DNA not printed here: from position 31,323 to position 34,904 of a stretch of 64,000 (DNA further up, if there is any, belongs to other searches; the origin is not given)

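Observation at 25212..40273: Phosphonate-catabolism genes placed back-to-back with a SusC/SusD pair and two secreted phosphoesterases: a candidate organophosphorus utilisation locus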

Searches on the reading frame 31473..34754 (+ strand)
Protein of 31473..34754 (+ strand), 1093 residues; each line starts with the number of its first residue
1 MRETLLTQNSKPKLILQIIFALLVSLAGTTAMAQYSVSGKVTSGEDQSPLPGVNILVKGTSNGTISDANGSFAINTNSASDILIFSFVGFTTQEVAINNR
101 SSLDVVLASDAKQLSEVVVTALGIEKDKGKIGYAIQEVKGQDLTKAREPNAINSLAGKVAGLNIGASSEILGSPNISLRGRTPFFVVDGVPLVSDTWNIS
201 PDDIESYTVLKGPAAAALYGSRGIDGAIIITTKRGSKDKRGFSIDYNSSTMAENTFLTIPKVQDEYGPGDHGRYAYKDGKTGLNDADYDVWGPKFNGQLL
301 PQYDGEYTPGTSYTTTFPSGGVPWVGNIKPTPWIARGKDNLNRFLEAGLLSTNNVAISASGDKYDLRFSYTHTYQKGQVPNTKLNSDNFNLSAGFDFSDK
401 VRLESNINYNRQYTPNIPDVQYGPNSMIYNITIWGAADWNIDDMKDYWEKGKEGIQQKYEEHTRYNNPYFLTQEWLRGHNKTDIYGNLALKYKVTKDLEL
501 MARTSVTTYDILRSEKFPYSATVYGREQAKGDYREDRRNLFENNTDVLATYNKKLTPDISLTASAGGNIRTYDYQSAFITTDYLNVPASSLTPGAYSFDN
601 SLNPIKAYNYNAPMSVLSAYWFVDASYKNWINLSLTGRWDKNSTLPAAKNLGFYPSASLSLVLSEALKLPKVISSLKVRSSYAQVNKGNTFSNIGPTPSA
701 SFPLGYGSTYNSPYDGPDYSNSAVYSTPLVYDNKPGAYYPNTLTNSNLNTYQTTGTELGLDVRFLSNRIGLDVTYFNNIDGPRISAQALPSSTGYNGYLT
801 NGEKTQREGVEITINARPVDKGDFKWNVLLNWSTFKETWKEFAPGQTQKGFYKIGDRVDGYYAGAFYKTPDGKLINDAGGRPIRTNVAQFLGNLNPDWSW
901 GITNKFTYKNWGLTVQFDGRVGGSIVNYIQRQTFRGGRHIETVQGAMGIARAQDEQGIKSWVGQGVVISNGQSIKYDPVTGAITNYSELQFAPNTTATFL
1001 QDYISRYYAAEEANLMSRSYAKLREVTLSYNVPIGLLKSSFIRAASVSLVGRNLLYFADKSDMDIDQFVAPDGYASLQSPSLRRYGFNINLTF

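Call 4: search_protein_families(library=pfam, proteins=[window:31473-34754:+])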
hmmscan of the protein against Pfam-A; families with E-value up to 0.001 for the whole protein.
window:31473-34754:+ (1093 aa): 3 families
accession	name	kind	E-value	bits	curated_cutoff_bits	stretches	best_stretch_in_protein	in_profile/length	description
PF13715.12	CarbopepD_reg_2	-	8.5e-21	74.2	32.2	1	37-119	1-88/88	CarboxypepD_reg-like domain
PF07715.20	Plug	-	2.5e-13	50.9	23.9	1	130-227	4-107/107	TonB-dependent Receptor Plug Domain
PF13620.12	CarboxypepD_reg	-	4.8e-09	36.9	32.3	1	36-106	1-80/82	Carboxypeptidase regulatory-like domain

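Call 6: search_protein_families(library=ncbifam, proteins=[window:31473-34754:+], max_evalue=0.001)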
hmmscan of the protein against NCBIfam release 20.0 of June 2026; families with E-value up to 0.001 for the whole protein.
window:31473-34754:+ (1093 aa): 4 families
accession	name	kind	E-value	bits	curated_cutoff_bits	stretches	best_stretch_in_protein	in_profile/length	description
TIGR04056.1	OMP_RagA_SusC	subfamily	3.2e-150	502.4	368.25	1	36-1093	2-981/981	SusC/RagA family TonB-linked outer membrane protein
TIGR04057.1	SusC_RagA_signa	signature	7e-13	48.2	46.2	1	203-233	1-31/31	SusC/RagA subfamily TonB-dependent outer membrane receptor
NF053692.1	BamP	equivalog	6.5e-05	22.5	230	1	18-122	7-113/251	BamP family beta-barrel-assembly machinery protein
TIGR04134.1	lipo_with_rSAM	hypoth_equivalog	0.0008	19.4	39.8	0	30-97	35-102/150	radical SAM-associated putative lipoprotein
